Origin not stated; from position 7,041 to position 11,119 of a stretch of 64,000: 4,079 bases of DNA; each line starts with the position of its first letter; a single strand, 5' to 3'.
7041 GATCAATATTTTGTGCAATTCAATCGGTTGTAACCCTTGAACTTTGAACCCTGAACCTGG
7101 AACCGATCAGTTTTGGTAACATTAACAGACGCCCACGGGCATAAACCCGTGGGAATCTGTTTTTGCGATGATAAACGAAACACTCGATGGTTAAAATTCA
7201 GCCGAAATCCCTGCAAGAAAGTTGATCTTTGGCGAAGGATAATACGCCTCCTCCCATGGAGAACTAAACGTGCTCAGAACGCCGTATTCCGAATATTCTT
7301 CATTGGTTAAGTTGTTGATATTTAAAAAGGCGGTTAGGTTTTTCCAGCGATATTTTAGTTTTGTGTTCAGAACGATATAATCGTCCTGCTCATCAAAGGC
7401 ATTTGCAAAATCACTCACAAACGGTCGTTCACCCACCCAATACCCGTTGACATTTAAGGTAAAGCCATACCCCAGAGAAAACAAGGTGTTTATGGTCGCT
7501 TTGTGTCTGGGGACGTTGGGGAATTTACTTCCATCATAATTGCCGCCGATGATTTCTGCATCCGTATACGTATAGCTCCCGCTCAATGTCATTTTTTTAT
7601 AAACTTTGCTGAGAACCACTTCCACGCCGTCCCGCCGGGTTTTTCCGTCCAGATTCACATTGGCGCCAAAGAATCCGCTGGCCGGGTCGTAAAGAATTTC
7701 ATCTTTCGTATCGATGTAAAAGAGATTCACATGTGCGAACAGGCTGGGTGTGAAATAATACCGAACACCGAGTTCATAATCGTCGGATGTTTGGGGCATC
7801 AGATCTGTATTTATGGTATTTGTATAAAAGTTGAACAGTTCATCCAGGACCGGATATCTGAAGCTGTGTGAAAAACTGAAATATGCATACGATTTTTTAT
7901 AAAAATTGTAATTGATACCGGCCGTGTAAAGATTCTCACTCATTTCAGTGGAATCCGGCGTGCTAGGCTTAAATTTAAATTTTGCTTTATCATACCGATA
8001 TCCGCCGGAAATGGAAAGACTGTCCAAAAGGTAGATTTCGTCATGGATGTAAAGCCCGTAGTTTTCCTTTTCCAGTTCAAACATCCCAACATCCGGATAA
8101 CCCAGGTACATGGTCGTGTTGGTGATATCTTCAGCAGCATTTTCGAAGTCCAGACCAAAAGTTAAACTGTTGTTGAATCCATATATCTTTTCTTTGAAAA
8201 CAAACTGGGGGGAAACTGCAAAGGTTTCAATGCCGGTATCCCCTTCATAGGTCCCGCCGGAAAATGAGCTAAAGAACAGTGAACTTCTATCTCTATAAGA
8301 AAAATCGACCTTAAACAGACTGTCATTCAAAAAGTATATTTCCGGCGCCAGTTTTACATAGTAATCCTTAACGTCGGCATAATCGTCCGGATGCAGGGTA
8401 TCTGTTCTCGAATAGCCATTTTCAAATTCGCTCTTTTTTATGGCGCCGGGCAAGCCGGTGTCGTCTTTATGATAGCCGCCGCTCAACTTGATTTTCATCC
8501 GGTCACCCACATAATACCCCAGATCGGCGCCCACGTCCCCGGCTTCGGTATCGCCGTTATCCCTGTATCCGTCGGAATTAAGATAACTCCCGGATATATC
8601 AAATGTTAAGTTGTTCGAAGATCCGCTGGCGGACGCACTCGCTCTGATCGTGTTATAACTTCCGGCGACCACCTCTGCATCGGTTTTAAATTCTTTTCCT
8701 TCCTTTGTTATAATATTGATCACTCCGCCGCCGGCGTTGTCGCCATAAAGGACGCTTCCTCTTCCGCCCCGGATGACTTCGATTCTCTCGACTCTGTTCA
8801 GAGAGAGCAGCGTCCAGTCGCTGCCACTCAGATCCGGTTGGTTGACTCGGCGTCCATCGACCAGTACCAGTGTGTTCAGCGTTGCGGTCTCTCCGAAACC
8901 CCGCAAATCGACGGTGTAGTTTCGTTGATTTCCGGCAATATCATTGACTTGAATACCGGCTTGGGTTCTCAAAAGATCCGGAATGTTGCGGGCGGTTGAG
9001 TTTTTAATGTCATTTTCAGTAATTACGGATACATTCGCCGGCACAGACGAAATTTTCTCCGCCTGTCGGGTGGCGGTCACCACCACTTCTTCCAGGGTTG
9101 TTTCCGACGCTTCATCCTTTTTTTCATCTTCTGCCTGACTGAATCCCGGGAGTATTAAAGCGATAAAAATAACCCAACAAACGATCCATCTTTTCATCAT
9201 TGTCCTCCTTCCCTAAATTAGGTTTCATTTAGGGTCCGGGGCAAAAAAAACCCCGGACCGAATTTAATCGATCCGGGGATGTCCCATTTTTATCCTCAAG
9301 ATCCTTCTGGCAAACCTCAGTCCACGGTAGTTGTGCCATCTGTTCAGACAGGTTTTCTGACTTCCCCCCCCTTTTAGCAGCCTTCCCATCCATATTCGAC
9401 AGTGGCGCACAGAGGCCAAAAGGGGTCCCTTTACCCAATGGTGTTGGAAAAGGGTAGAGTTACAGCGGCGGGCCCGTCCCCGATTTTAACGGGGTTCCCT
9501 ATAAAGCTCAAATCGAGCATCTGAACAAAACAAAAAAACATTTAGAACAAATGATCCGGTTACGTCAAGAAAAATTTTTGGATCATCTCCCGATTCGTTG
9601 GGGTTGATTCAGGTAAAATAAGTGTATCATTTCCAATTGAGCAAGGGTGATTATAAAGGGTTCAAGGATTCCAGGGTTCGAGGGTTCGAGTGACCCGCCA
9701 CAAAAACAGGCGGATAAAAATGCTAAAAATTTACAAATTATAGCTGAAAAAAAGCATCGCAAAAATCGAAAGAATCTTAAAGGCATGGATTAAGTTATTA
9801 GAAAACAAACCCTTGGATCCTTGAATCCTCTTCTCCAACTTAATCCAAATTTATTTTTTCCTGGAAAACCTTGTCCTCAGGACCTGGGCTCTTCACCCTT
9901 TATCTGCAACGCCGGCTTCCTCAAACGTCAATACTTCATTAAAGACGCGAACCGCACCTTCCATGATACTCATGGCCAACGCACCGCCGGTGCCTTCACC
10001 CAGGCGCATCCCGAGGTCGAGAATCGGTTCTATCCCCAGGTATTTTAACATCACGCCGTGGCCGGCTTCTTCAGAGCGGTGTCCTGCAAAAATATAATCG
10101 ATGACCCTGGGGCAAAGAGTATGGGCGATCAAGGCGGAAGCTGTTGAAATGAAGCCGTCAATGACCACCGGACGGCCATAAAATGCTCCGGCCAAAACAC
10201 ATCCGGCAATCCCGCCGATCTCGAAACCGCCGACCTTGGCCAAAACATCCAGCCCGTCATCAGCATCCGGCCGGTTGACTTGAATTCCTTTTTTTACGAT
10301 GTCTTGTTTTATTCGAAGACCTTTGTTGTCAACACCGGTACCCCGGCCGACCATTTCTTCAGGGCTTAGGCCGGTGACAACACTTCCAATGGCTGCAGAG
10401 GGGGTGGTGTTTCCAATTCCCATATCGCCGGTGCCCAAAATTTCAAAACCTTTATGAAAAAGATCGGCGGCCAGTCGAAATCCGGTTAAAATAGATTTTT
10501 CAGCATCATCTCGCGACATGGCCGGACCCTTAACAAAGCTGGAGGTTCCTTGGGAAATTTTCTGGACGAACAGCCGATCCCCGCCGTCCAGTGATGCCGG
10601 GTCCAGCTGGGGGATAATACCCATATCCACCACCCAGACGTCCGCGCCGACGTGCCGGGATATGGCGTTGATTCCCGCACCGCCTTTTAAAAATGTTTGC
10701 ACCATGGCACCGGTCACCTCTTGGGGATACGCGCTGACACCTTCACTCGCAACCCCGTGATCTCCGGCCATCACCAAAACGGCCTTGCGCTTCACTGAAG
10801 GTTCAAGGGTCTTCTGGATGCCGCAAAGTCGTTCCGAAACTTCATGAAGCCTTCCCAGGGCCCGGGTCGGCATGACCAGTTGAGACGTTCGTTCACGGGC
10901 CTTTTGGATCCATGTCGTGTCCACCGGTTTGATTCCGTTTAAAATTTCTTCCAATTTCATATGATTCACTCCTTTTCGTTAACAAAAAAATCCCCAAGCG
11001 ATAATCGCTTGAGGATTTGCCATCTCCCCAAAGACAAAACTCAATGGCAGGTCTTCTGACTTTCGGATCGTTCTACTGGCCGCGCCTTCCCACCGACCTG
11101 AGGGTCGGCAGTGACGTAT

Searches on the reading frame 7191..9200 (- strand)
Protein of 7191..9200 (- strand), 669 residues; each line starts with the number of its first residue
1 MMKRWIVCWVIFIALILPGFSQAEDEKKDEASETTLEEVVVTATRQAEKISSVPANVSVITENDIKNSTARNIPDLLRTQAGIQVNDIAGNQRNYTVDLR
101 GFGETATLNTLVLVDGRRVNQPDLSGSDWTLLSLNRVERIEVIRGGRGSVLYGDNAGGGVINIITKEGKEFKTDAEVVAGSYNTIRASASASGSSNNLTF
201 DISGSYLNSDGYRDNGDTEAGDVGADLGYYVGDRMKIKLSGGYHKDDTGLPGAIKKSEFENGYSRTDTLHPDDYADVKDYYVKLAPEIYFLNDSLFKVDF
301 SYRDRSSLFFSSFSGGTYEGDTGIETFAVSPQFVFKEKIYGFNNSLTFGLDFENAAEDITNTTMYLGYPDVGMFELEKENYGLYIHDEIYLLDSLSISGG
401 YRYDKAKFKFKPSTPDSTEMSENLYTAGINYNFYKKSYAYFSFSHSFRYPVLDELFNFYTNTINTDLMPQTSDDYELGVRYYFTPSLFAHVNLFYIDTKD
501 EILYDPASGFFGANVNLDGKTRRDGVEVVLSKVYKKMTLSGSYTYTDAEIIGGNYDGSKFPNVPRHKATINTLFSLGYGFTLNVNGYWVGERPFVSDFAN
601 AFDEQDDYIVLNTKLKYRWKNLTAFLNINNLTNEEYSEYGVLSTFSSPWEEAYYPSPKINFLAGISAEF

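Call 15: search_protein_families(library=pfam, proteins=[window:7191-9200:-])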
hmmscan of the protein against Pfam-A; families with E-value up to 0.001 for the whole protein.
window:7191-9200:- (669 aa): 2 families
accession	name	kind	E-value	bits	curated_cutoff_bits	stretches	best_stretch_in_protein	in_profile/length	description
PF00593.30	TonB_dep_Rec_b-barrel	-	5.5e-45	155.5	27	1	204-631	36-436/436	TonB dependent receptor-like, beta-barrel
PF07715.20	Plug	-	5.8e-23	81.9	23.9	1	50-160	2-107/107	TonB-dependent Receptor Plug Domain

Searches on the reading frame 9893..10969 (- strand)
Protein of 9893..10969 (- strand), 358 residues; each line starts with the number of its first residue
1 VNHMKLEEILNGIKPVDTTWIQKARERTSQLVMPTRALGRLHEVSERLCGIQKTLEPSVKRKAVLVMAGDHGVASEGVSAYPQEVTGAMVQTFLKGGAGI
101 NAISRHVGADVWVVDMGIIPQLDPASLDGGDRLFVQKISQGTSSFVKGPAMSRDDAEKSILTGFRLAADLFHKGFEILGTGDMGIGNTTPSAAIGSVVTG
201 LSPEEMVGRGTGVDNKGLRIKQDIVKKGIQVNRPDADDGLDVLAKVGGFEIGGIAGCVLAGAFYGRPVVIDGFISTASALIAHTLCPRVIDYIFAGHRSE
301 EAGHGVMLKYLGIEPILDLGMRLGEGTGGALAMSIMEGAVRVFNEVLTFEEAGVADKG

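Call 15: search_protein_families(library=pfam, proteins=[window:9893-10969:-])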
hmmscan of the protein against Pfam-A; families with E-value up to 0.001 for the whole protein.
window:9893-10969:- (358 aa): 1 family
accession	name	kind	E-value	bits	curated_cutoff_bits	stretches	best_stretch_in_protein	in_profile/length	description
PF02277.22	DBI_PRT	-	3e-129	431.4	22.6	1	13-354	1-329/329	Phosphoribosyltransferase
